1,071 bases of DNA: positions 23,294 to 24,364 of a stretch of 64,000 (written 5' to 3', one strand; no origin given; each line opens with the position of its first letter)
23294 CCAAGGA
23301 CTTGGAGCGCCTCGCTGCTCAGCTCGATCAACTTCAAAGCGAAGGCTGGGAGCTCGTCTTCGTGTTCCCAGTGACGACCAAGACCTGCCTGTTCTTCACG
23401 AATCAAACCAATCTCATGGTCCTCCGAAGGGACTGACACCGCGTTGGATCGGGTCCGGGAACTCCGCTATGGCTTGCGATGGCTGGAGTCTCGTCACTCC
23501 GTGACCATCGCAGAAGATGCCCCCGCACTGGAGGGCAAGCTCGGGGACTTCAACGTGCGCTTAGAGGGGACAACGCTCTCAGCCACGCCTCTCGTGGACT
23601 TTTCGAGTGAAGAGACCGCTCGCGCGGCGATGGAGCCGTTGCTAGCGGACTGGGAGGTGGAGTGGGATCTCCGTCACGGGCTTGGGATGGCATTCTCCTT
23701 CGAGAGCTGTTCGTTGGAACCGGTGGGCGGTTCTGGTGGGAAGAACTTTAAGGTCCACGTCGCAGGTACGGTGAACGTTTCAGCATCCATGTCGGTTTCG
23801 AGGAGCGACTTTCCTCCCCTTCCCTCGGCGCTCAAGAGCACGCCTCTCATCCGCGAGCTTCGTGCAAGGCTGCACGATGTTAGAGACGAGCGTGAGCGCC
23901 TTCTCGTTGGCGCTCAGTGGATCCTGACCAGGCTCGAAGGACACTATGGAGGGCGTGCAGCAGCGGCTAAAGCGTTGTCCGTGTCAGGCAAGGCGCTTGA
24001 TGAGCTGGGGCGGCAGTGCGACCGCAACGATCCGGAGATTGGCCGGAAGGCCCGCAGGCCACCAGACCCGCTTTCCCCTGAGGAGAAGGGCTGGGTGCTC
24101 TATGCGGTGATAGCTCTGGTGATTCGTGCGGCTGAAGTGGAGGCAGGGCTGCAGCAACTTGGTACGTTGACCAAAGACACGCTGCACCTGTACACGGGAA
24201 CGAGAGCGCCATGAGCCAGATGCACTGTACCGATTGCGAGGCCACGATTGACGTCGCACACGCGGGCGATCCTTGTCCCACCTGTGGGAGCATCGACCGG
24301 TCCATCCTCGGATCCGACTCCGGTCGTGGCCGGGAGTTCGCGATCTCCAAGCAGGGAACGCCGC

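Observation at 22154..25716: Six-gene co-directional cargo run ending in a SIR2-like protein: candidate undescribed defence or membrane-stress system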

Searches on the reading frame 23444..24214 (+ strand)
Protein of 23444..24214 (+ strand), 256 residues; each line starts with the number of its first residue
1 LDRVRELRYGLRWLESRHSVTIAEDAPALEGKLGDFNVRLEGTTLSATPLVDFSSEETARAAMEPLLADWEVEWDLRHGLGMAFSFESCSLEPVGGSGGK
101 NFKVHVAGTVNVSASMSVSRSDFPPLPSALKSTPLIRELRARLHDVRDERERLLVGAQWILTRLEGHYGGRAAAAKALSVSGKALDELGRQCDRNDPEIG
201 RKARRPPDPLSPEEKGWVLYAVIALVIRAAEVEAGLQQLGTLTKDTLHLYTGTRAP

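Call 4: search_protein_families(library=pfam, max_evalue=0.01, proteins=[window:23444-24214:+])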
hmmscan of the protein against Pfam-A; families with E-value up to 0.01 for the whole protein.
window:23444-24214:+ (256 aa): 0 families

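Call 5: search_protein_families(library=padloc, max_evalue=0.01, proteins=[window:23444-24214:+])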
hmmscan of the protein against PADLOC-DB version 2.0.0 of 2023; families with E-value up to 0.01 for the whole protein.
window:23444-24214:+ (256 aa): 0 families

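Call 8: search_protein_families(library=ncbifam, max_evalue=0.01, proteins=[window:23444-24214:+])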
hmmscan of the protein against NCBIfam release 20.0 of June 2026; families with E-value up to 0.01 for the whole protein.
window:23444-24214:+ (256 aa): 0 families

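Call 11: find_encoding_contigs(protein=window:23444-24214:+, flank=10000, max_places=10)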
Protein window:23444-24214:+ (256 aa): 2 contigs read that carry it; 2 places shown.
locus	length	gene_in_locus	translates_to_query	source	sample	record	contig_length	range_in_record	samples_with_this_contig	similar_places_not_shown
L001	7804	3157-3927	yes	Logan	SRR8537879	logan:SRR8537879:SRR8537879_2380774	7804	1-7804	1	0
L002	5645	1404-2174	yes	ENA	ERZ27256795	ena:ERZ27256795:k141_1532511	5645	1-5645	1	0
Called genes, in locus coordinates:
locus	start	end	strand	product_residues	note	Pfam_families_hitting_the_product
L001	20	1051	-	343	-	PF07508:Recombinase, PF13408:Zn_ribbon_recom (weak)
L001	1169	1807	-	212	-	-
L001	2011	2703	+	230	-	-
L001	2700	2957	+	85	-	PF01809:YidD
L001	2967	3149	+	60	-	-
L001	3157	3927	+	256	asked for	-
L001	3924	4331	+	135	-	-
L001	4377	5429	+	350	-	PF16263:DUF4917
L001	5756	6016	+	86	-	PF01402:RHH_1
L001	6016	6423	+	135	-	PF13470:PIN_3, PF24109:DUF7384 (weak)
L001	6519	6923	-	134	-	PF01850:PIN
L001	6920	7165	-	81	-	-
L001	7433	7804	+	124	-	?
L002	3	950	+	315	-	?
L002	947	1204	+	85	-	PF01809:YidD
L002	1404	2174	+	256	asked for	-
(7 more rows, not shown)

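Call 13: find_homologous_proteins(query=window:23444-24214:+, max_evalue=0.001)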
Query window:23444-24214:+ (256 aa): 2 proteins with E <= 0.001 among 6398 candidates.
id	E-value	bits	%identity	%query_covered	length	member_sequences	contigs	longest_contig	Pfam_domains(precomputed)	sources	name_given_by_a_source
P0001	6.8e-152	522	100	93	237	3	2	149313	-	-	-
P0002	1.7e-95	337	60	99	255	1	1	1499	-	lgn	-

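Call 16: find_encoding_contigs(protein=P0002, flank=10000)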
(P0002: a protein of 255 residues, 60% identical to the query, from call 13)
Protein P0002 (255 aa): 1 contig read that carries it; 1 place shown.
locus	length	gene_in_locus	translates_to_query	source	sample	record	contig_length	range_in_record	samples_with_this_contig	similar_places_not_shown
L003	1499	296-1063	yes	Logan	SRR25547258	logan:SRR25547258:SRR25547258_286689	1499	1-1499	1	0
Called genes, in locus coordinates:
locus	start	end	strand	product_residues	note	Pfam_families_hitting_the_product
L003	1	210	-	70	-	?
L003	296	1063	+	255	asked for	-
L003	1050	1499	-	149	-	?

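Call 23: search_protein_representatives(protein=window:23444-24214:+)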
Query: 256 residues. Proteins with E-value up to 0.001 (for the whole library): 866; up to 1e-10: 288; up to 1e-30: 18. The best 150 are listed.
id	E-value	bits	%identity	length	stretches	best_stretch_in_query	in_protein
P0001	2.2e-152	521.9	100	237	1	20-256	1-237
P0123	8.5e-42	159.6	39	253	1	3-243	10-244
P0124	1.4e-40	155.6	45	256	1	25-235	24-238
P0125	2.7e-40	154.7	42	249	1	21-246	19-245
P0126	2.7e-39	151.4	43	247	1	3-247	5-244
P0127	1.5e-38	148.9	42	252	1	28-238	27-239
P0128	2.5e-36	141.7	42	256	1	26-242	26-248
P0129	2.8e-36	141.5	40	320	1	3-235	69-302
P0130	6.8e-36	140.3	39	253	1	4-234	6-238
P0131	7.2e-35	136.9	38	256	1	3-240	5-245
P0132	1.0e-33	133.1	38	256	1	3-233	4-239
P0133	2.1e-32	128.8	39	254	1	25-243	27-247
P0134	2.6e-32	128.5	33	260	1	17-251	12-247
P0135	2.7e-32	128.5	38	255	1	30-237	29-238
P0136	4.3e-32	127.8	37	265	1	3-246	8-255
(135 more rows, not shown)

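Call 28: find_homologous_proteins(query=A1, max_evalue=0.00001)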
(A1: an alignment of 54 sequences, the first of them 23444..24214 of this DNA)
Query A1 (54 sequences) (256 aa, profile of the alignment): 8 proteins with E <= 0.00001 among 8000 candidates.
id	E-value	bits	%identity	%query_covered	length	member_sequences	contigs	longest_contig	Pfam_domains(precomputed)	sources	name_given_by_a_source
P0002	1.7e-81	291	60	99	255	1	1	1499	-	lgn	-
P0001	4.8e-79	283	100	93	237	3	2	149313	-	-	-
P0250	3.3e-67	245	28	96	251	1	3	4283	-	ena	-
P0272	7.5e-65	237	30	91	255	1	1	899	-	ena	-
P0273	1.1e-64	236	30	95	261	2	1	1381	-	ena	-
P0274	6.7e-62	227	26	96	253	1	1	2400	-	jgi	jgi:hypothetical protein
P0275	5.8e-54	201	30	74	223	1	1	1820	-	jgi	jgi:hypothetical protein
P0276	2.6e-50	189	36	45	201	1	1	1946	-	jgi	jgi:hypothetical protein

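Call 29: search_dna_similar(query=window:23444-24214:+, collection=plasmids, mode=protein, max_evalue=0.001, max_rows=30)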
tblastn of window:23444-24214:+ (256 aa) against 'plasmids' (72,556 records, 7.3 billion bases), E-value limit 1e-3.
Records with a match: 1; places in all: 1; records where one place covers at least 80% of the query: 0.
Best place of each record, by identity: <60% 1.
By first word of the organism name: Streptomyces 1.
By predicted mobility (MOB-suite, as given by PLSDB): non-mobilizable 1.
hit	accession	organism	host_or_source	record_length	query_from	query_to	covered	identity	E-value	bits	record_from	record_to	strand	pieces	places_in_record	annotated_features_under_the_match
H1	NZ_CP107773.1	Streptomyces sp. NBC_00582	-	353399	3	188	73%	30.2%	1e-5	53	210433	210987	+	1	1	hypothetical protein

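Call 30: search_dna_similar(query=window:23444-24214:+, collection=phages, mode=protein, max_evalue=0.001, max_rows=30)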
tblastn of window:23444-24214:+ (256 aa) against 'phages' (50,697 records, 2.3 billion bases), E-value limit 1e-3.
No match.

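Call 31: find_encoding_contigs(protein=P0123, flank=8000, max_places=3)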
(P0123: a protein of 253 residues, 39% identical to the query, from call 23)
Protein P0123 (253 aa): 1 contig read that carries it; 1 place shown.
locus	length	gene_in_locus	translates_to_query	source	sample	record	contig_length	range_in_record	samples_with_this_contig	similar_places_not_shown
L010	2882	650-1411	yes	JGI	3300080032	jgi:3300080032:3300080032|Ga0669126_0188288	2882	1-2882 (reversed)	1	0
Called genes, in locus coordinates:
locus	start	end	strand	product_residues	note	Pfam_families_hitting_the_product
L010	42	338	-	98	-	PF20126:TumE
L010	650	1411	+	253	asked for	-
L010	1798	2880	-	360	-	?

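Call 32: list_cluster_members(proteins=[P0124, P0125, P0126, P0127, P0128, P0130, P0131, P0132, P0133, P0135])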
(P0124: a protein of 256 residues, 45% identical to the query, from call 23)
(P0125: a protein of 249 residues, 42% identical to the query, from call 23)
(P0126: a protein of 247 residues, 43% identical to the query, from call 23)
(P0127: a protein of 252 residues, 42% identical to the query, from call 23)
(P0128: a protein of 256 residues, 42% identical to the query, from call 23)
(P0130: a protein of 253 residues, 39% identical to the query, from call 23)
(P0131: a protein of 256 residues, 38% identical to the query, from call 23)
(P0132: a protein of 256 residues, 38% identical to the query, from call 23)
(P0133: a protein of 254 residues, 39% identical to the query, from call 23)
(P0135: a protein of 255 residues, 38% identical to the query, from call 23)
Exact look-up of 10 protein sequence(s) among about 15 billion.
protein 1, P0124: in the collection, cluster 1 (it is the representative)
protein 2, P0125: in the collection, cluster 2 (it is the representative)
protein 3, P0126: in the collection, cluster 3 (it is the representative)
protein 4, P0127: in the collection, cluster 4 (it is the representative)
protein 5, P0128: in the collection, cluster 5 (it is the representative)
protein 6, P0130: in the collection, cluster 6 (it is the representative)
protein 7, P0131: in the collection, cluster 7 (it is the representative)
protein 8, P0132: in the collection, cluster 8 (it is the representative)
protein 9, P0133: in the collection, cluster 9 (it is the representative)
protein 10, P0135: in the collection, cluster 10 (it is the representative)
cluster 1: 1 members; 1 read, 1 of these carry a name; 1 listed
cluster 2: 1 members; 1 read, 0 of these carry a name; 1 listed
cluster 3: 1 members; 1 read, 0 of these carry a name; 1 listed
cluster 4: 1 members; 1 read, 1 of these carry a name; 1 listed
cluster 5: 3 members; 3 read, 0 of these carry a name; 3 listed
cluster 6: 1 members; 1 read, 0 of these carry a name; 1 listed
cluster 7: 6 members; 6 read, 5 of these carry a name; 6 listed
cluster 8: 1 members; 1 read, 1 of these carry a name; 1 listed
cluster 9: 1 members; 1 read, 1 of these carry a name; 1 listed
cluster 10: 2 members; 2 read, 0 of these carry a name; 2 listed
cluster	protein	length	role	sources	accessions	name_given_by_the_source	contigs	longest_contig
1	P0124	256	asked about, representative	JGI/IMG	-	hypothetical protein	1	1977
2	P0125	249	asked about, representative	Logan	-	-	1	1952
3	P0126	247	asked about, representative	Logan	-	-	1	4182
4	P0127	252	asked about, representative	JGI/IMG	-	hypothetical protein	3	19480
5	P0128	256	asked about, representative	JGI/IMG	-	-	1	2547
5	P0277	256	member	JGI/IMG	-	-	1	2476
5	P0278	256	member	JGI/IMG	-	-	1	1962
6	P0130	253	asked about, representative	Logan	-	-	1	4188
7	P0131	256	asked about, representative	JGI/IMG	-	hypothetical protein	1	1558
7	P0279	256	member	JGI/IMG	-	hypothetical protein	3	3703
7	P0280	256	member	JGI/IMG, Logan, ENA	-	hypothetical protein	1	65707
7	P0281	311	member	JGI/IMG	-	hypothetical protein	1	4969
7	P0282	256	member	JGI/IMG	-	hypothetical protein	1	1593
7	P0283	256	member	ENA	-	-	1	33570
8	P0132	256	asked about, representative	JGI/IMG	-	hypothetical protein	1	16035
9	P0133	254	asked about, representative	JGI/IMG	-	hypothetical protein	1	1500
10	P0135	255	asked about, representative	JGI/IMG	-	-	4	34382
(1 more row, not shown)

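Call 33: get_annotated_region(hit=H1, flank=6000)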
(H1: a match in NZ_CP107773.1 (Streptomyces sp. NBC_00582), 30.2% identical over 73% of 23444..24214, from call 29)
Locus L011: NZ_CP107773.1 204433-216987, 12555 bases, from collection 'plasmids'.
description: Streptomyces sp. NBC_00582 plasmid unnamed1, complete sequence
organism: Streptomyces sp. NBC_00582 (NCBI taxid 2975783)
taxonomy: Bacteria; Actinomycetota; Actinomycetes; Kitasatosporales; Streptomycetaceae; Streptomyces; Streptomyces sp. NBC 00582
host: -; source: -; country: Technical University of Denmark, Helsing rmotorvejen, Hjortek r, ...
typing (MOB-suite, as given by PLSDB): non-mobilizable
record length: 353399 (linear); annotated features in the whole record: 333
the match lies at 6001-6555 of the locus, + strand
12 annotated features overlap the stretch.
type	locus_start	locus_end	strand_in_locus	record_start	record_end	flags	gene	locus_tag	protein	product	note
CDS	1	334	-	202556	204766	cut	-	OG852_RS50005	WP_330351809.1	hypothetical protein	-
CDS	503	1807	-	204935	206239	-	-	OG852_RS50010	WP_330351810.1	helix-turn-helix transcriptional regulator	-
CDS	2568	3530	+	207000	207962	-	-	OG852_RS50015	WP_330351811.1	serine protease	GO:0006508 - proteolysis [Evidence IEA]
CDS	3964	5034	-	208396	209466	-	-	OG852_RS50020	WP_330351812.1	hypothetical protein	-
CDS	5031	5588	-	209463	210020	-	-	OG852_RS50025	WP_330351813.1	hypothetical protein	-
CDS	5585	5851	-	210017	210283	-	-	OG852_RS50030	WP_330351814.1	hypothetical protein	-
CDS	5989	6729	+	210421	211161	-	-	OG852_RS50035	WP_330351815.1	hypothetical protein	-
CDS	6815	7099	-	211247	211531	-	-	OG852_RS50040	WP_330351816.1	hypothetical protein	-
CDS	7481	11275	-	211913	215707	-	-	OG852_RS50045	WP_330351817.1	LysM peptidoglycan-binding domain-containing protein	-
CDS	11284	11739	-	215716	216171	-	-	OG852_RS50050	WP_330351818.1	pilus assembly protein TadG-related protein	-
CDS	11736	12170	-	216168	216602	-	-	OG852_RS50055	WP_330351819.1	TadE/TadG family type IV pilus assembly protein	-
CDS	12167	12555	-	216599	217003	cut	-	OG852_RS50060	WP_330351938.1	TadE/TadG family type IV pilus assembly protein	-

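Call 34: find_encoding_contigs(protein=P0280, flank=6000, max_places=2)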
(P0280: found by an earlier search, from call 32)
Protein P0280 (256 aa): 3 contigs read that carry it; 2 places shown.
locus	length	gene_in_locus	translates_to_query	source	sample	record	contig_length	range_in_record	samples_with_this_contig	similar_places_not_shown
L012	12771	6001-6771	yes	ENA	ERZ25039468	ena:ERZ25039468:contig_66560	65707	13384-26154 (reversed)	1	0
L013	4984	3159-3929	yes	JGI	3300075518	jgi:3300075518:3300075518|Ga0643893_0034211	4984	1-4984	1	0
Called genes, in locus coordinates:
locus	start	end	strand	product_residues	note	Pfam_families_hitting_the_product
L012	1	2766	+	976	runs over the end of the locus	PF00486:Trans_reg_C, PF13191:AAA_16, PF13424:TPR_12 (faint)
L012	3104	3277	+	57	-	-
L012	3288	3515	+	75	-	PF11149:DUF2924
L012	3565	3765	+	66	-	-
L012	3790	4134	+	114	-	-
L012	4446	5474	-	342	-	PF08100:Dimerisation, PF00891:Methyltransf_2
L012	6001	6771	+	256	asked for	-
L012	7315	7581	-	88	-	-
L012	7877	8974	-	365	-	PF05598:DUF772, PF01609:DDE_Tnp_1, PF13586:DDE_Tnp_1_2 (faint), PF13751:DDE_Tnp_1_6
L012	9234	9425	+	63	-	-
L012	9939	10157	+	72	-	-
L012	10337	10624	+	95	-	-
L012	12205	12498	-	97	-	PF12728:HTH_17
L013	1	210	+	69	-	?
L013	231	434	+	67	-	-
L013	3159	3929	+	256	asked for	-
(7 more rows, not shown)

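Call 35: find_encoding_contigs(protein=P0135, flank=6000, max_places=2)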
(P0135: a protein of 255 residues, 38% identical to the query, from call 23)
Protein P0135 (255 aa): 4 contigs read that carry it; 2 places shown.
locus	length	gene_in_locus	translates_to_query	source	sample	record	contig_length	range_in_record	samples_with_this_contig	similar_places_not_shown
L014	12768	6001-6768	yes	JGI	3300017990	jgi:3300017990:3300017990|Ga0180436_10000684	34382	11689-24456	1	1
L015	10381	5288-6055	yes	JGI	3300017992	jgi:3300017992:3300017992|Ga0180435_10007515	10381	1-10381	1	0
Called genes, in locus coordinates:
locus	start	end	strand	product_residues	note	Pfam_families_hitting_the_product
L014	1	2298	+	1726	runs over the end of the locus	PF00929:RNase_T, PF00270:DEAD (weak), PF04851:ResIII (faint), PF06733:DEAD_2 (weak), PF13307:Helicase_C_2, PF00270:DEAD, PF00271:Helicase_C, PF16124:RecQ_Zn_bind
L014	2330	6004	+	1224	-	PF13086:AAA_11 (faint), PF13245:AAA_19, PF13401:AAA_22 (weak), PF13604:AAA_30, PF01443:Viral_helicase1 (weak), PF13538:UvrD_C_2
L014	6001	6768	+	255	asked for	-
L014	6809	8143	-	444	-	PF04326:SLFN_AlbA_2 (weak)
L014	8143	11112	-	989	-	PF04313:HSDR_N, PF04851:ResIII, PF18766:SWI2_SNF2, PF22679:T1R_D3-like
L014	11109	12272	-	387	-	PF01420:Methylase_S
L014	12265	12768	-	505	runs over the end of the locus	PF12161:HsdM_N, PF02384:N6_Mtase, PF01170:UPF0020 (faint), PF07669:Eco57I (weak)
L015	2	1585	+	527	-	?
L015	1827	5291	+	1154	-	PF13086:AAA_11 (faint), PF13245:AAA_19, PF13401:AAA_22 (weak), PF13604:AAA_30, PF01443:Viral_helicase1 (weak), PF13538:UvrD_C_2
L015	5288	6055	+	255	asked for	-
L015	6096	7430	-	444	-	PF04326:SLFN_AlbA_2 (weak)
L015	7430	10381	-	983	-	?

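Call 36: find_encoding_contigs(protein=P0127, flank=6000, max_places=2)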
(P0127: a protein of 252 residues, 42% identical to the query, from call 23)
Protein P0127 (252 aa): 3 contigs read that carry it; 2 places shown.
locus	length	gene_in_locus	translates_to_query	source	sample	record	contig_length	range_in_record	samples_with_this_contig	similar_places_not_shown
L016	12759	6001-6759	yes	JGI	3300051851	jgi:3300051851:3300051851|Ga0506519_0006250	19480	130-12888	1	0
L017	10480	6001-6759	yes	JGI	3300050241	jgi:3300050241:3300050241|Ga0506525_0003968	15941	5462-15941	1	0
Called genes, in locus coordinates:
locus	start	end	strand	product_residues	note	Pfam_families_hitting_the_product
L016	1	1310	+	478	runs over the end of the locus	?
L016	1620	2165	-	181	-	-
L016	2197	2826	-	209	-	PF18728:HEPN_AbiV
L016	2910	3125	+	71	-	-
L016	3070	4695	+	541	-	PF02384:N6_Mtase, PF07669:Eco57I, PF22837:M_Eco57I_C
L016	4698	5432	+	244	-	-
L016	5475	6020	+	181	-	-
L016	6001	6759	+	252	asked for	-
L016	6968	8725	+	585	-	PF10592:AIPR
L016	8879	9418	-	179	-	PF03793:PASTA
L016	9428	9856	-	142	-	PF00932:LTD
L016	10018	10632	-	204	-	-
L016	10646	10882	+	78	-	-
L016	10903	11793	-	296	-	PF08843:AbiEii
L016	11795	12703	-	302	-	PF09407:AbiEi_1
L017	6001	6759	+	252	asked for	-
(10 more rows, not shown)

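Call 48: search_protein_families(library=pfam, max_evalue=1, proteins=[window:23444-24214:+])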
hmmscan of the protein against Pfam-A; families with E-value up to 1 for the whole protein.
window:23444-24214:+ (256 aa): 1 family
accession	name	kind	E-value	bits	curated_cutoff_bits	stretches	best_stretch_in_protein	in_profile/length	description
PF04514.18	BTV_NS2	-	0.32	10.9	27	1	108-185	130-212/379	Bluetongue virus non-structural protein NS2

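Call 49: predict_structure(alignment_id=A1)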
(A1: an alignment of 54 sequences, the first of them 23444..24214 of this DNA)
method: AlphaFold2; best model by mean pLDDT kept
length: 256 residues; sequences in the alignment: 54
mean_pLDDT: 90.7   pTM: 0.86
mean pLDDT of the five models: 90.7, 90.5, 90.4, 90.1, 89.5
residues with pLDDT >= 90: 196; 70-90: 34; 50-70: 20; < 50: 6
segments of 3 or more residues with pLDDT < 50: none
pLDDT, mean of each block of 10 residues (from residue 1): 95 84 92 97 96 97 97 93 96 78 60 64 87 98 95 97 98 98 98 93 91 96 97 96 92 58
secondary structure, 60 per line:
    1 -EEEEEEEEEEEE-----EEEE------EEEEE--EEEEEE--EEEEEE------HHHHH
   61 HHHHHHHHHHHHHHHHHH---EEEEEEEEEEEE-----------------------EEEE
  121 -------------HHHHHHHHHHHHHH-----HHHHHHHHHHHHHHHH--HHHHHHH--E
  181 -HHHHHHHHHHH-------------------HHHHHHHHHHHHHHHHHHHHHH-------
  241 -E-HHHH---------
elements in order: E2-13 E19-22 E29-33 E36-41 E44-49 H56-78 E82-93 E117-120 H134-147 H153-168 H171-177 H182-192 H212-233 H244-247

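Call 54: fold_search(model_id=the predicted structure, library=pdb)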
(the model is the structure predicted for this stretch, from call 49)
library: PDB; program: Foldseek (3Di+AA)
matches with E <= 10: 220; with E <= 0.001: 0
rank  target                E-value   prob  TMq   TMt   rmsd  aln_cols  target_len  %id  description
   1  4kxr_C                9.3e-01  0.11  0.13  0.12   8.3        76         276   14  Structure of the Mycobacterium tuberculosis type VII secretion system chaperone EspG5 in complex with PE25-PPE41 dimer (released 2014-05-28)
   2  4w4l_C                1.1e+00  0.08  0.12  0.11   8.5        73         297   14  Crystal structure of EspG5 in complex with PE25 and PPE41 from the ESX-5 type VII secretion system of M. tuberculosis (released 2014-10-01)
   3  3nye                  1.3e+00  0.11  0.19  0.14   5.7        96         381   10  Crystal Structure of Pseudomonas aeruginosa D-Arginine Dehydrogenase in Complex with Imino-Arginine (released 2010-09-15)
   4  9mxs_B                1.3e+00  0.06  0.13  0.09  19.2       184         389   12  Cryo-EM Structure of HIV-1 Reverse Transcriptase p66 Homodimer in Complex with 5-{2-[2-(2-oxo-4-sulfanylidene-3,4-dihy (released 2025-09-10)
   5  8wjy                  1.5e+00  0.01  0.12  0.11  17.0       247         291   12  PKMYT1_Cocrystal_Cpd 4 (released 2023-11-22)
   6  4k5r_A                1.6e+00  0.05  0.12  0.07   9.9       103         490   13  The 2.0 angstrom crystal structure of MTMOIV, a baeyer-villiger monooxygenase from the mithramycin biosynthetic pathwa (released 2013-10-09)
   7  8u6d_B                1.7e+00  0.13  0.13  0.09   4.5        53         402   17  Crystal Structure of HIV-1 Reverse Transcriptase in Complex with N-(2-(4-chloro-3-(3-chloro-5-cyanophenoxy)phenoxy)eth (released 2023-11-08)
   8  5vcy                  1.7e+00  0.01  0.10  0.09  19.5       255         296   12  CRYSTAL STRUCTURE OF HUMAN MYT1 KINASE DOMAIN IN COMPLEX WITH BOSUTINIB (released 2017-08-23)
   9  3ta1_B                1.9e+00  0.02  0.11  0.18  14.6       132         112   11  A. fulgidus GlnK3, MgADP complex (released 2011-10-26)
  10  7uja_D                2.0e+00  0.04  0.08  0.19  10.2        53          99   21  Cryo-EM structure of Human respiratory syncytial virus F variant (construct pXCS847A) (released 2023-04-19)
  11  5hbm_B                2.3e+00  0.03  0.13  0.09  21.1       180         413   14  Crystal Structure of a Dihydroxycoumarin RNase H Active-Site Inhibitor in Complex with HIV-1 Reverse Transcriptase (released 2016-02-24)
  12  6ywy_e                2.5e+00  0.12  0.21  0.31   5.0       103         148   14  The structure of the mitoribosome from Neurospora crassa with bound tRNA at the P-site (released 2020-11-11)
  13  8t05_D                2.5e+00  0.03  0.08  0.16  11.8        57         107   18  Structure of Ciona Myomaker bound to Fab1A1 (released 2023-09-27)
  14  5xfs_C                2.5e+00  0.03  0.10  0.09   8.9        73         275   16  Crystal structure of PE8-PPE15 in complex with EspG5 from M. tuberculosis (released 2017-08-30)
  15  5vd3                  2.9e+00  0.01  0.10  0.09  18.9       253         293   13  CRYSTAL STRUCTURE OF HUMAN MYT1 KINASE DOMAIN (de-phosphorylated) IN COMPLEX WITH SARACATINIB (released 2017-08-23)
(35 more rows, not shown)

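Call 65: search_protein_families(library=pfam, max_evalue=0.01, proteins=[L003:1-210:-, L003:1050-1499:-, L016:5475-6020:+, L016:4698-5432:+])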
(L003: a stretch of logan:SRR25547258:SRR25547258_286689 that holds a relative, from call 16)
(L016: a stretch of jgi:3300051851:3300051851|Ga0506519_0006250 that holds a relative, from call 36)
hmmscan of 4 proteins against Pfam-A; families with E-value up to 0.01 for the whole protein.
L003:1-210:- (70 aa): 0 families

L003:1050-1499:- (149 aa): 0 families

L016:5475-6020:+ (181 aa): 0 families

L016:4698-5432:+ (244 aa): 0 families
